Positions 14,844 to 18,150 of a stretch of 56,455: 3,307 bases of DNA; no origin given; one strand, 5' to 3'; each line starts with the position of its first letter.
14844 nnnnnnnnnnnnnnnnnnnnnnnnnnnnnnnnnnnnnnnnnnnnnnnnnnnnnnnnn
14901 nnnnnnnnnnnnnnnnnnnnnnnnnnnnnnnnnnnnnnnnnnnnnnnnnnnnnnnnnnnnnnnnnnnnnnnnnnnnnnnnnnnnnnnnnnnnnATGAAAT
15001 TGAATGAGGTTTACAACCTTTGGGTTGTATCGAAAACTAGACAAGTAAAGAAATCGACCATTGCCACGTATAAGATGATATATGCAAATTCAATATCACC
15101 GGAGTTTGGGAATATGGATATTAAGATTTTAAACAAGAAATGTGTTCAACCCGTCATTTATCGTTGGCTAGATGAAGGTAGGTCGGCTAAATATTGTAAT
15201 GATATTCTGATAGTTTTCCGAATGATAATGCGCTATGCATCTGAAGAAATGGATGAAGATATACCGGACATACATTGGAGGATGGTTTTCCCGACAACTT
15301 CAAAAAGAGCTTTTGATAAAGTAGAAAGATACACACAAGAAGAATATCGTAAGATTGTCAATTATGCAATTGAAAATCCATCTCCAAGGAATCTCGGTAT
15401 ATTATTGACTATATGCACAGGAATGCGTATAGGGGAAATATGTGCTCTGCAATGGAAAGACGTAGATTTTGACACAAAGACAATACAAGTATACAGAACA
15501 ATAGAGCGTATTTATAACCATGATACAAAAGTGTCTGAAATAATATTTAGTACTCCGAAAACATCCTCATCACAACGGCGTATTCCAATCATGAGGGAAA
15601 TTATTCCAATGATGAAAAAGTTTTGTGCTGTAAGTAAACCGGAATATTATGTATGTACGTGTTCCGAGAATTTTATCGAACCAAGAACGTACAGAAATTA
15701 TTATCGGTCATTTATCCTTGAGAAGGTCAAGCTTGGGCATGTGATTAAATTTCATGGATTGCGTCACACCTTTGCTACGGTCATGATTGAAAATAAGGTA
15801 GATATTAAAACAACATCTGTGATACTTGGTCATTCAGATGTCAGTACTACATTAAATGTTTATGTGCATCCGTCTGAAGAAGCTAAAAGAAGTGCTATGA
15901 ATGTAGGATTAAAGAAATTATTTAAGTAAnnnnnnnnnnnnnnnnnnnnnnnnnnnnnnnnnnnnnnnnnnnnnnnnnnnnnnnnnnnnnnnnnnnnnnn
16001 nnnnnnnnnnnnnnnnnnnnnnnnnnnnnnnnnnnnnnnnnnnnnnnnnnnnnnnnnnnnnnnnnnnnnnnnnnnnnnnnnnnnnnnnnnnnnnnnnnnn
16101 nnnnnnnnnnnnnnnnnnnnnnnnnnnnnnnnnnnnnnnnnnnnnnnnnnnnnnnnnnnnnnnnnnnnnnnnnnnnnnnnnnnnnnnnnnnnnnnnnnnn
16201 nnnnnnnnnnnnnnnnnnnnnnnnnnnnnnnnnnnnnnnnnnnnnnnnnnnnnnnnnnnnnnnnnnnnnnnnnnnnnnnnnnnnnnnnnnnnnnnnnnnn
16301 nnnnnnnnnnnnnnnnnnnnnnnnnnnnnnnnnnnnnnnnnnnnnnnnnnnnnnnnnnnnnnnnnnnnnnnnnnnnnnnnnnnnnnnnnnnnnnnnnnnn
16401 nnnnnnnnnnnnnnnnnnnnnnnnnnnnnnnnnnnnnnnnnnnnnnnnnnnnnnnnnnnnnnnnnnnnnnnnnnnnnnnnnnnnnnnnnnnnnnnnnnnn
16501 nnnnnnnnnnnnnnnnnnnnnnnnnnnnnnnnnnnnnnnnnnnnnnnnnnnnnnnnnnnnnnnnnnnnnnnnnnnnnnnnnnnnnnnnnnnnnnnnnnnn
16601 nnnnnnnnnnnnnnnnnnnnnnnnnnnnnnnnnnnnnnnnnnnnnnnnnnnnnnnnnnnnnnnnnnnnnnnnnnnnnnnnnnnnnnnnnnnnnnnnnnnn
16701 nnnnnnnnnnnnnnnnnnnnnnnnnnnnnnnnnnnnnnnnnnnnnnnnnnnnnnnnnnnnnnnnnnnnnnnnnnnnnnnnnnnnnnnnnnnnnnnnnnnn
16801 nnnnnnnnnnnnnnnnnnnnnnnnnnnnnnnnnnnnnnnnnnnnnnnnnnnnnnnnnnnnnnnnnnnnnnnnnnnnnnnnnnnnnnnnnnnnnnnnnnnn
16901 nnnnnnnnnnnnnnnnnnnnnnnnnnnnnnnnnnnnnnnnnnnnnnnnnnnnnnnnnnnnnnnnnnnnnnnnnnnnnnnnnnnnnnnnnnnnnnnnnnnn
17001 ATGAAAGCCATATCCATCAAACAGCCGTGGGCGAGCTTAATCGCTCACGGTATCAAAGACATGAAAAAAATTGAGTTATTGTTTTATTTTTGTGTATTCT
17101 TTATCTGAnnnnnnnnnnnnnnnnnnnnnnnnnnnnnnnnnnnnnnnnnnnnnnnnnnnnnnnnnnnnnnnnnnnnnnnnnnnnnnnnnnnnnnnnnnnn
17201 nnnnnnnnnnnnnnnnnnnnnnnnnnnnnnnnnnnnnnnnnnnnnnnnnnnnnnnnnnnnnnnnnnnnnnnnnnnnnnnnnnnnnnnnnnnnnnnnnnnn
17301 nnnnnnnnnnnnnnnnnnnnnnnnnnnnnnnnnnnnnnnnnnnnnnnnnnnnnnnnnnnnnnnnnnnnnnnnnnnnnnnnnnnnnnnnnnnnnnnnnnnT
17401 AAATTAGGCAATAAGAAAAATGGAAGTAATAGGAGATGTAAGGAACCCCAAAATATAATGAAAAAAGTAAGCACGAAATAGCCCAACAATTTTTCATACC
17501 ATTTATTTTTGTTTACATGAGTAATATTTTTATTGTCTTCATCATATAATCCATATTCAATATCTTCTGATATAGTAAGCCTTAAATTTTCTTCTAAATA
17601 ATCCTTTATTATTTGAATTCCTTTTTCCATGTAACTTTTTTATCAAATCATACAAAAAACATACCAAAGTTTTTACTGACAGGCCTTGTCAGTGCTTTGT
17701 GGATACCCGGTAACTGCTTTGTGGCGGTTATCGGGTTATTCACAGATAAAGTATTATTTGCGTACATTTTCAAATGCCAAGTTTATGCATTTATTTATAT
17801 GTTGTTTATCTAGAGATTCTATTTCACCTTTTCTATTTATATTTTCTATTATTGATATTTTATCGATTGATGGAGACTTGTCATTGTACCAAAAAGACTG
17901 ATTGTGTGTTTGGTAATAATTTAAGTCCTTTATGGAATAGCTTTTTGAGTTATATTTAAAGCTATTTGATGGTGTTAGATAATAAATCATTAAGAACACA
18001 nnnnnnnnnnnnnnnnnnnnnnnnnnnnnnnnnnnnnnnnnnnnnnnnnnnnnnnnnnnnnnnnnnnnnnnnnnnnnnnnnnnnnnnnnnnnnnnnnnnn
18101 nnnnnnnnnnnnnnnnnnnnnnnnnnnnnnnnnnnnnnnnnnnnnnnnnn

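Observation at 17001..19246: AT-rich two-gene island (KAP P-loop NTPase + membrane-anchored DUF4160) inserted into and truncating an ASCH gene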

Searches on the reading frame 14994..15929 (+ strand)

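Call 4: search_protein_families(library=pfam, proteins=[window:14994-15929:+], max_evalue=0.1)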
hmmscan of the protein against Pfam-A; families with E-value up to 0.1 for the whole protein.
window:14994-15929:+ (311 aa): 3 families
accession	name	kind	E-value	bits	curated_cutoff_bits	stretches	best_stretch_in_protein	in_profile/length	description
PF00589.27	Phage_integrase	-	4.8e-28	98.5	27.1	1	112-295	2-170/172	Phage integrase family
PF14659.12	Phage_int_SAM_3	-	1.8e-09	38.1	22.6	1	3-55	2-54/58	Phage integrase, N-terminal SAM-like domain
PF16795.10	Phage_integr_3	-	0.049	14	27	0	249-299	104-153/161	Archaeal phage integrase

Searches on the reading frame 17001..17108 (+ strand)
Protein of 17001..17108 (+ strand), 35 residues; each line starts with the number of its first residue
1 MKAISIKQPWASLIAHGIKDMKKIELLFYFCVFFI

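Call 4: search_protein_families(library=pfam, proteins=[window:17001-17108:+], max_evalue=0.1)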
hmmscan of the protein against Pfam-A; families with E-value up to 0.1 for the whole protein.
window:17001-17108:+ (35 aa): 0 families

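Call 6: search_protein_families(library=phrogs, proteins=[window:17001-17108:+], max_evalue=0.01)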
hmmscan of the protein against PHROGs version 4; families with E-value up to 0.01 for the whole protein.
window:17001-17108:+ (35 aa): 1 family
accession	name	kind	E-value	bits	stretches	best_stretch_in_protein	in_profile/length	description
phrog_3193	-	unknown function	2.1e-08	35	1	1-21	85-105/269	-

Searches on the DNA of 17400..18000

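Call 17: search_rna_families(source=window, start=17400, end=18000, threshold=evalue, max_evalue=10)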
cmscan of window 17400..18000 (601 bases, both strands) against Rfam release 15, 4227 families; matches with E-value up to 10: 1.
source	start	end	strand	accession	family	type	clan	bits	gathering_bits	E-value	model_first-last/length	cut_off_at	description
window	17697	17746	+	RF00104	mir-10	Gene; miRNA;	-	14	47.5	3.8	1-74/74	no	mir-10 microRNA precursor family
